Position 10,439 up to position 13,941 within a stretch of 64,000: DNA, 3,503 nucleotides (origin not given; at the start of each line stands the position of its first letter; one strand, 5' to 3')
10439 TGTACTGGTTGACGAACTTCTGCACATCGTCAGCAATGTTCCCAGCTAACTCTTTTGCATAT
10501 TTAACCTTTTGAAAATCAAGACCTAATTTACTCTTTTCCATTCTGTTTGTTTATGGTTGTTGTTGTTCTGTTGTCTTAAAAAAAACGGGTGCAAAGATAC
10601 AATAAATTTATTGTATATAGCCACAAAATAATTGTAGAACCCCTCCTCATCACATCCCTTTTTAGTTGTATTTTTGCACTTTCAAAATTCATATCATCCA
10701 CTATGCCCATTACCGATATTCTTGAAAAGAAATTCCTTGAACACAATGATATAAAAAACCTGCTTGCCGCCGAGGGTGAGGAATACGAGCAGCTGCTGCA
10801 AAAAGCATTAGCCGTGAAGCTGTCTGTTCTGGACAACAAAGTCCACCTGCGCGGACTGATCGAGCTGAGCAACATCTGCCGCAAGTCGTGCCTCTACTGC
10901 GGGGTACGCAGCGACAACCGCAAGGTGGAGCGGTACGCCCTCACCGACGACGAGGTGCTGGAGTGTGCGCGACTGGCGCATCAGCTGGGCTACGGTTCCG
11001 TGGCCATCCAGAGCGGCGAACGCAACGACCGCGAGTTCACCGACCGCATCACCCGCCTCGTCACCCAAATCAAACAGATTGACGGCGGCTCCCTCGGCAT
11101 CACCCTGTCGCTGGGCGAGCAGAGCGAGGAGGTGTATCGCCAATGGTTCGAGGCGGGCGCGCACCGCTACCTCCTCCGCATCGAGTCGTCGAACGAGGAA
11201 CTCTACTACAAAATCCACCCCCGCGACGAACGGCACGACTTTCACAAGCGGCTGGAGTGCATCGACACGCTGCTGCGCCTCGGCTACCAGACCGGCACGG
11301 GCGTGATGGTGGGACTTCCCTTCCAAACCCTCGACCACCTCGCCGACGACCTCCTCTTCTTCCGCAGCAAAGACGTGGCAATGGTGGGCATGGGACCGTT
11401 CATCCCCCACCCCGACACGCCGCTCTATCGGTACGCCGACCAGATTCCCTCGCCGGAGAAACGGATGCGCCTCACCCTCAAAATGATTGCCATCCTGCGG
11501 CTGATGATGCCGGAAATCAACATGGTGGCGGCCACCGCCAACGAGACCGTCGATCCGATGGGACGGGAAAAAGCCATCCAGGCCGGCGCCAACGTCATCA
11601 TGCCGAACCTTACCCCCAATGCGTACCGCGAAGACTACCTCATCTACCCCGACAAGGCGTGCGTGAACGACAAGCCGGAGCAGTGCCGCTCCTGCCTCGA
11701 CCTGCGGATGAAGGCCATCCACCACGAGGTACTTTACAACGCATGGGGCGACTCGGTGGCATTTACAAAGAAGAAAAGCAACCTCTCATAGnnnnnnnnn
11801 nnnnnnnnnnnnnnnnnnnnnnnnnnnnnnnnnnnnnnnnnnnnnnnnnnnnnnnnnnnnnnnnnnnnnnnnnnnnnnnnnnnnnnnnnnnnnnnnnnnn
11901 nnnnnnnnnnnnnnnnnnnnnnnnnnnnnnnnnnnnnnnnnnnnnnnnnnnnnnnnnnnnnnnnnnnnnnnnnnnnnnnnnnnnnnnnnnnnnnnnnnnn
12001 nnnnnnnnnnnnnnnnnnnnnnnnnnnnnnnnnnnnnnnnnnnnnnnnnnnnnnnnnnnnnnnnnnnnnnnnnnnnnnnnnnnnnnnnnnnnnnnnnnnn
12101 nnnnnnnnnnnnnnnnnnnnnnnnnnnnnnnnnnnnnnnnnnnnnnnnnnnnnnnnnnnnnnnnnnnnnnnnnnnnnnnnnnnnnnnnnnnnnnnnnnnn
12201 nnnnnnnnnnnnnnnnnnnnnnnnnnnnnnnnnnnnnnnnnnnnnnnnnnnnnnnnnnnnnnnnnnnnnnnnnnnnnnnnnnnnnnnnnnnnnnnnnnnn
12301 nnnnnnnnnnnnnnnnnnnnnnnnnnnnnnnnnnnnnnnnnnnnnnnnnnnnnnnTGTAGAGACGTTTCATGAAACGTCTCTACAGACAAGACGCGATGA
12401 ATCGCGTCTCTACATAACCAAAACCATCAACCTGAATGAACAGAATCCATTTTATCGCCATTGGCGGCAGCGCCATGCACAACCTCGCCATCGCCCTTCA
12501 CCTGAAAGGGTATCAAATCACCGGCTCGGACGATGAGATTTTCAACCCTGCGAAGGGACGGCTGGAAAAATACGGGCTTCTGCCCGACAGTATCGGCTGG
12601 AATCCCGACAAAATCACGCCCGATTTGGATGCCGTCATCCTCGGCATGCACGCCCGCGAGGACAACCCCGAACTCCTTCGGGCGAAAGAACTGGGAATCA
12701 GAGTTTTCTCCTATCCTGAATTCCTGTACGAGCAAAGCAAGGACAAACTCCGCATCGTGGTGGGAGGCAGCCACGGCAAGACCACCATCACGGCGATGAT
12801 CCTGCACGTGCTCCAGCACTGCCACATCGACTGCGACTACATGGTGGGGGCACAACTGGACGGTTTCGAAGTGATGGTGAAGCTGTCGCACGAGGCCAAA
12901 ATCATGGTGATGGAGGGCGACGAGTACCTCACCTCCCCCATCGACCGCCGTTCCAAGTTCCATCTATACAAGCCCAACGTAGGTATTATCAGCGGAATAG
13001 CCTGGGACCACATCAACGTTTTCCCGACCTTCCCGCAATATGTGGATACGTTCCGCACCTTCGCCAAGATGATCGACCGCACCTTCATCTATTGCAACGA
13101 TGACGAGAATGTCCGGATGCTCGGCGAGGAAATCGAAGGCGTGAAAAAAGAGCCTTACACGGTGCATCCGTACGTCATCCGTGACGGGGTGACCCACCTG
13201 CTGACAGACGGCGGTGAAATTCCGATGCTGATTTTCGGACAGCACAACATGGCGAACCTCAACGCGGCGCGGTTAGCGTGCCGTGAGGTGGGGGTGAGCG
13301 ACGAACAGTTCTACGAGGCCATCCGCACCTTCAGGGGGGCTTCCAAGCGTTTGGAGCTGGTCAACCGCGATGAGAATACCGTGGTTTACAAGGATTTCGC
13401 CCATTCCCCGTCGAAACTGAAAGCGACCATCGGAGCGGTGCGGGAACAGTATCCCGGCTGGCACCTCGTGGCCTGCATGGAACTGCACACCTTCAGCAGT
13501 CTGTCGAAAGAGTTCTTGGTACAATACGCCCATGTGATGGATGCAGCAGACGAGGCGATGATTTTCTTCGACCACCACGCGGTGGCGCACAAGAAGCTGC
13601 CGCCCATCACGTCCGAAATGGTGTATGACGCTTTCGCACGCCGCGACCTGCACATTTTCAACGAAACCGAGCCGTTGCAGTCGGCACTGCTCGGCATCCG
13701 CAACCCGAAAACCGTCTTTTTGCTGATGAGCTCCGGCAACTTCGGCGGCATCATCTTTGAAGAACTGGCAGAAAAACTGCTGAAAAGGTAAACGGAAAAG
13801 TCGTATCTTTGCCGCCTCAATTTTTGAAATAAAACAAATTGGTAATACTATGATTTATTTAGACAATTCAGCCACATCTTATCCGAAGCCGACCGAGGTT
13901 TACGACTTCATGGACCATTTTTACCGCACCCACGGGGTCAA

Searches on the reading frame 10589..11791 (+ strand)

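Call 80: search_protein_families(library=pfam, proteins=[window:10589-11791:+], max_evalue=0.0001)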
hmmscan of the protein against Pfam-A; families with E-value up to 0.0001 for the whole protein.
window:10589-11791:+ (400 aa): 2 families
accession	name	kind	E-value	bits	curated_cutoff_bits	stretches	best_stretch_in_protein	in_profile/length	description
PF04055.27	Radical_SAM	-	2.5e-20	73.7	29.5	1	91-256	1-164/166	Radical SAM superfamily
PF06968.18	BATS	-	3.2e-05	24.5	22.2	1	272-338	6-62/88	Biotin and Thiamin Synthesis associated domain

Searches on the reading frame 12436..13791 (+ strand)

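Call 83: search_protein_families(library=pfam, proteins=[window:12436-13791:+], max_evalue=0.0001)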
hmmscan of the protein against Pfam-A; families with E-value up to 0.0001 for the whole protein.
window:12436-13791:+ (451 aa): 3 families
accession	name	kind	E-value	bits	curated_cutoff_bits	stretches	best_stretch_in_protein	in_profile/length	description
PF01225.30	Mur_ligase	-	7.1e-13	49.2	21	1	3-101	1-91/95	Mur ligase family, catalytic domain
PF08245.18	Mur_ligase_M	-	2.3e-12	47.7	24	1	109-280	1-198/200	Mur ligase middle domain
PF02875.26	Mur_ligase_C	-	3.5e-07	31.5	28.4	1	305-434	2-127/127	Mur ligase, glutamate ligase domain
